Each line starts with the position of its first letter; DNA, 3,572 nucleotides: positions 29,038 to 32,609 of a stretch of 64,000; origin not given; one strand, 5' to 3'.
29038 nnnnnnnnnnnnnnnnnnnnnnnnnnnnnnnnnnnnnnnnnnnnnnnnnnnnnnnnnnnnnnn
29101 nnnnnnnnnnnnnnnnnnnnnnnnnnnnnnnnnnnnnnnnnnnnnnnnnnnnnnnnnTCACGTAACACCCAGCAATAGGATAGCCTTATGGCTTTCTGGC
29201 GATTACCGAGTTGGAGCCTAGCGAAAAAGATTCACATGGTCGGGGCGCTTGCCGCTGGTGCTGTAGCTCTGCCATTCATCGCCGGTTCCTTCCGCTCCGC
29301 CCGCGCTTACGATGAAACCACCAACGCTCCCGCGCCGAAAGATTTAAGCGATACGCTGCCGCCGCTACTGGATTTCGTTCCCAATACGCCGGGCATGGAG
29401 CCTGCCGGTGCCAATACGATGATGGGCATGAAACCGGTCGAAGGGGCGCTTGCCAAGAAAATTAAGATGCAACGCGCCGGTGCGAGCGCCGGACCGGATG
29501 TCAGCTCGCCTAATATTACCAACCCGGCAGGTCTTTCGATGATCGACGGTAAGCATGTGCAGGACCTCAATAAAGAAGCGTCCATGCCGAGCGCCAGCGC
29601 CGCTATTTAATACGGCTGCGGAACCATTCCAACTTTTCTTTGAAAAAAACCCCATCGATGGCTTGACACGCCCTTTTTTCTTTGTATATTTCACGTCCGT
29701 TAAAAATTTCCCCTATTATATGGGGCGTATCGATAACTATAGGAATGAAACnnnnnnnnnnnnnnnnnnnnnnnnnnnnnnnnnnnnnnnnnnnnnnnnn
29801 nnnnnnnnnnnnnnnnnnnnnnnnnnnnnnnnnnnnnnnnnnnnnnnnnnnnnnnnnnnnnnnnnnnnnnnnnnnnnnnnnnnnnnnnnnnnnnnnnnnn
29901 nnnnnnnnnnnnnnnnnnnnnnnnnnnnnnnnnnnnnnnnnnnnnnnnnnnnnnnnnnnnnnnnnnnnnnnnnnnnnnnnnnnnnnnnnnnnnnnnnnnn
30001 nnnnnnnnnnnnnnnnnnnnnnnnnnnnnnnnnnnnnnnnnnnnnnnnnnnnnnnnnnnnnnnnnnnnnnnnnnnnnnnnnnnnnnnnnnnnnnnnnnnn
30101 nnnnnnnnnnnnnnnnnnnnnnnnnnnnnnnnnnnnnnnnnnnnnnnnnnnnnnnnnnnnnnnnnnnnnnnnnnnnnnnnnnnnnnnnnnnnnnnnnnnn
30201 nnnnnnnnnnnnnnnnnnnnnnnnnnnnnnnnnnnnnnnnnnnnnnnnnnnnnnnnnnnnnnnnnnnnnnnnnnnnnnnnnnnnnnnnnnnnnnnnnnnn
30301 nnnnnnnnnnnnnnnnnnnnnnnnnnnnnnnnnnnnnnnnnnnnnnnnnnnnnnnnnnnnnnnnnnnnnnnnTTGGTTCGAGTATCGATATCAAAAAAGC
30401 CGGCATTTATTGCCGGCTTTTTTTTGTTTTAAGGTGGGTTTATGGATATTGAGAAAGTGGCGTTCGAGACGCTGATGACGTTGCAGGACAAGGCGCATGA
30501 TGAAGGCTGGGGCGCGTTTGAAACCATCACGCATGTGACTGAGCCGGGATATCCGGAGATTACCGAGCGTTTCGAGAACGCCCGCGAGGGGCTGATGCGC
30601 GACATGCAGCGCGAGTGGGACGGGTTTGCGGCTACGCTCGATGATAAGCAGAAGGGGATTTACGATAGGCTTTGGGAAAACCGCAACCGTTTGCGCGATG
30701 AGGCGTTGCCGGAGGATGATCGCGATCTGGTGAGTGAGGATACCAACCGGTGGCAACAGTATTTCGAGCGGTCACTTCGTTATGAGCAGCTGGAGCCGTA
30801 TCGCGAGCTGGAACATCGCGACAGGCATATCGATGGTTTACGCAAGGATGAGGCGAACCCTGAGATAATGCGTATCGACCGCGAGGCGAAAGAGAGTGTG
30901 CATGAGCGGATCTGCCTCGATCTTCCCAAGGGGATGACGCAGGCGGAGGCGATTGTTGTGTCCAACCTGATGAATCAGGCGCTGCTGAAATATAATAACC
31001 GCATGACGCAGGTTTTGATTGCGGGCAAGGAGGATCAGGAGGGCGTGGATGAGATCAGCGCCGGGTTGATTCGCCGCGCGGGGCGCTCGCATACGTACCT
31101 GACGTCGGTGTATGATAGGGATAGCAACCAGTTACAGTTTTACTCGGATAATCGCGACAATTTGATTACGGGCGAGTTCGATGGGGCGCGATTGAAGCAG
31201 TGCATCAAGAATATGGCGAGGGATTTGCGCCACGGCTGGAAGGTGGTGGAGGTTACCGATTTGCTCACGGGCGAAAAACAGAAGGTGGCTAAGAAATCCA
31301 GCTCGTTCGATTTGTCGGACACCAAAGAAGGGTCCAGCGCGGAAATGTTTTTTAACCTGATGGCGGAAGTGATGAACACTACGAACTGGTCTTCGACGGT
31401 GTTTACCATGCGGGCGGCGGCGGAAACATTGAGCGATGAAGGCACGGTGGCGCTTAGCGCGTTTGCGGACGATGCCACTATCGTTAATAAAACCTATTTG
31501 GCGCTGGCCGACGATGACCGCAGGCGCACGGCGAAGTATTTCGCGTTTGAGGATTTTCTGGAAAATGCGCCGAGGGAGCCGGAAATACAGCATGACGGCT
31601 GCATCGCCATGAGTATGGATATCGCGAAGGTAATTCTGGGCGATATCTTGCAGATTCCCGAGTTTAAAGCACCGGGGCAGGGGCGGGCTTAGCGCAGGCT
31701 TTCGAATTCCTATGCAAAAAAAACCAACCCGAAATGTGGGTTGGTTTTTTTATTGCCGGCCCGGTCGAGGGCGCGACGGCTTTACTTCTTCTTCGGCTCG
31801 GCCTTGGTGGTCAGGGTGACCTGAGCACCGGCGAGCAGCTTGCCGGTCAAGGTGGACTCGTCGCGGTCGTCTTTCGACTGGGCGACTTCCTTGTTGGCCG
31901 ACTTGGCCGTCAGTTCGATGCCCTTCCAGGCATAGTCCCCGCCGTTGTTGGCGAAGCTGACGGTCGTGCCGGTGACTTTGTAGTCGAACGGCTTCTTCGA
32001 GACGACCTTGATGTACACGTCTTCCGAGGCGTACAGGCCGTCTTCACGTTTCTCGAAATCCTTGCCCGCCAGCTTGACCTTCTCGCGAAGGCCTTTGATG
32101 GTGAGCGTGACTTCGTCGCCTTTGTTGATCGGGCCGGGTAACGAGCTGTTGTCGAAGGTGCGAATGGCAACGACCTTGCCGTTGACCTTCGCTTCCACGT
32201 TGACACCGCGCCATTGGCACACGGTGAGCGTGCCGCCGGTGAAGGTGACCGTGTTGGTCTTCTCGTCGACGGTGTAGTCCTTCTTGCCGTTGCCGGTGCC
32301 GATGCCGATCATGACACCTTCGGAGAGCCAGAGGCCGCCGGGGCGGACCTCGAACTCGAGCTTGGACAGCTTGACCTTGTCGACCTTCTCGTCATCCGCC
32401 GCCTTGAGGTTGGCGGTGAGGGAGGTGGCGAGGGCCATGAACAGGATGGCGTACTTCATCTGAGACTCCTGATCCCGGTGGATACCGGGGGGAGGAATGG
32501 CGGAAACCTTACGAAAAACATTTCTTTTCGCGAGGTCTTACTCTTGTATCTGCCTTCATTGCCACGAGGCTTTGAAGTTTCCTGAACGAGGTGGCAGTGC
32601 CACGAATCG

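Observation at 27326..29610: Cluster of four glycine/alanine-rich membrane proteins with polar tails, each with its own AT-rich leader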

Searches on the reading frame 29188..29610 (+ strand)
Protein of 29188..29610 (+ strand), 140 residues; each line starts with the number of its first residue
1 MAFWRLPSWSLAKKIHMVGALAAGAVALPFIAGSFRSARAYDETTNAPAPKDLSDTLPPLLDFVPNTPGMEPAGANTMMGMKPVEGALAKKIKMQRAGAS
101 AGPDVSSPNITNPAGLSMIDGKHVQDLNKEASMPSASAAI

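Call 3: search_protein_families(library=pfam, proteins=[window:29188-29610:+], max_evalue=1)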
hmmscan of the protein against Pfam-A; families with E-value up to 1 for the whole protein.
window:29188-29610:+ (140 aa): 1 family
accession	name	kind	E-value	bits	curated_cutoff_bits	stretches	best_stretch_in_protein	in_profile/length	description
PF10399.14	UCR_Fe-S_N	-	0.24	11.3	24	1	17-32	21-36/41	Ubiquitinol-cytochrome C reductase Fe-S subunit TAT signal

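Call 4: search_protein_families(library=ncbifam, proteins=[window:29188-29610:+], max_evalue=1)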
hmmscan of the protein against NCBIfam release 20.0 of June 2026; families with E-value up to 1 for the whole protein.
window:29188-29610:+ (140 aa): 0 families

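Call 77: find_homologous_proteins(query=A3, max_evalue=0.01)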
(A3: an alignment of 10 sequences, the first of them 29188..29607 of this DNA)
Query A3 (10 sequences) (140 aa, profile of the alignment): 9 proteins with E <= 0.01 among 8000 candidates.
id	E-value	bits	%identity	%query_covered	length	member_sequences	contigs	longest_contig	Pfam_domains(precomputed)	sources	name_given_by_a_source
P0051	4.7e-61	223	48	97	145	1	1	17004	-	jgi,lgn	-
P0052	7.6e-61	222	51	89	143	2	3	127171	-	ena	-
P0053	1.4e-53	199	100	100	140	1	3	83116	-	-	-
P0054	8.6e-51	189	47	84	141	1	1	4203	-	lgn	-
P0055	1.0e-50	189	72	96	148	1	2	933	-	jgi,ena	-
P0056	1.3e-46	176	41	91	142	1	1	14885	-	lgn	-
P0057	1.1e-45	173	48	91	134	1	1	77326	-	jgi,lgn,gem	-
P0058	6.5e-43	164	46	81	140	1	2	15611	-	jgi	jgi:hypothetical protein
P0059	6.5e-21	93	-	-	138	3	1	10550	-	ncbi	ncbi:MAG: hypothetical protein AB7L92_04325, partial [Alphaproteobacteria bacterium]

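Call 84: search_protein_families(library=phrogs, proteins=[window:29188-29610:+], max_evalue=0.1)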
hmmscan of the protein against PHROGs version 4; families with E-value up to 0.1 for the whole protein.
window:29188-29610:+ (140 aa): 0 families

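Call 85: search_protein_families(library=padloc, proteins=[window:29188-29610:+], max_evalue=0.1)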
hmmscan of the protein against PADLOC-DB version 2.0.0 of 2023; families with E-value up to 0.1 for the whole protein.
window:29188-29610:+ (140 aa): 0 families

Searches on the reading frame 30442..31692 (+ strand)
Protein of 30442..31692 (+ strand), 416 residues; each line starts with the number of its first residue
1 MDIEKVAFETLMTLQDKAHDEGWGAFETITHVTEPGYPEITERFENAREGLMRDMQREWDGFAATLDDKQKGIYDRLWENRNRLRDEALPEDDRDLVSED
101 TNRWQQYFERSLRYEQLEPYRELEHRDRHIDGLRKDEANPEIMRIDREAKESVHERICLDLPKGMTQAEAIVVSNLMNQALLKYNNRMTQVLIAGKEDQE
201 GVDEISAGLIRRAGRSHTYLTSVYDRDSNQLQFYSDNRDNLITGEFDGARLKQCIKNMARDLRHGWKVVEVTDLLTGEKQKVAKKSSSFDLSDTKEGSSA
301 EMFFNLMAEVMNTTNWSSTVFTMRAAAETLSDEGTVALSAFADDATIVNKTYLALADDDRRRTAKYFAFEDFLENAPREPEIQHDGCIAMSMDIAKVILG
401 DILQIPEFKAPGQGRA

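Call 3: search_protein_families(library=pfam, proteins=[window:30442-31692:+], max_evalue=1)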
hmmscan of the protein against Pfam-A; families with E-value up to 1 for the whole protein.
window:30442-31692:+ (416 aa): 1 family
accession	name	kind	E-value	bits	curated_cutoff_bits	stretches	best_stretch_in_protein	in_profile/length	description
PF24373.1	DUF7529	-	0.081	13.1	27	1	312-350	11-49/160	Family of unknown function (DUF7529)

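Call 4: search_protein_families(library=ncbifam, proteins=[window:30442-31692:+], max_evalue=1)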
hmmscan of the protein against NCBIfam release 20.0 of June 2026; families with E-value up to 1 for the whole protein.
window:30442-31692:+ (416 aa): 0 families

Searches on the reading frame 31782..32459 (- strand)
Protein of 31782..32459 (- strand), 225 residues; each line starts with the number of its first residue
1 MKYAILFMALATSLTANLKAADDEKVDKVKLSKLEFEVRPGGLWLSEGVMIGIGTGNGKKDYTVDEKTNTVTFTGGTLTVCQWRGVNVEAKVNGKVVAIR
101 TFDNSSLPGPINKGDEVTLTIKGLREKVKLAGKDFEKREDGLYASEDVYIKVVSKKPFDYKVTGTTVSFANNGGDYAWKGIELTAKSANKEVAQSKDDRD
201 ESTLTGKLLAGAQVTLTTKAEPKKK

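Call 3: search_protein_families(library=pfam, proteins=[window:31782-32459:-], max_evalue=1)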
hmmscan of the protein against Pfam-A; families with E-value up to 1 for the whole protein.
window:31782-32459:- (225 aa): 3 families
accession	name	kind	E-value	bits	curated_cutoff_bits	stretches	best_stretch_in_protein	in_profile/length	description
PF17996.7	CE2_N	-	0.014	15.9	27.9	1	77-131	11-68/108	Carbohydrate esterase 2 N-terminal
PF22598.2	CdsD_PD2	-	0.19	12.1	27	0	82-97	17-32/61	CdsD, periplasmic PD2 domain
PF18364.6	Molybdopterin_N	-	0.24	11.8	26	1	89-113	9-34/41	Molybdopterin oxidoreductase N-terminal domain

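Call 4: search_protein_families(library=ncbifam, proteins=[window:31782-32459:-], max_evalue=1)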
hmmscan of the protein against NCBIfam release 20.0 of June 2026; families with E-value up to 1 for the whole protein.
window:31782-32459:- (225 aa): 1 family
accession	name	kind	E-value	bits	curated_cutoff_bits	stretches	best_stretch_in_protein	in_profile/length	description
NF001539.0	PRK00364.3-5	equivalog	0.13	12.4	122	1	89-118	33-61/91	co-chaperone GroES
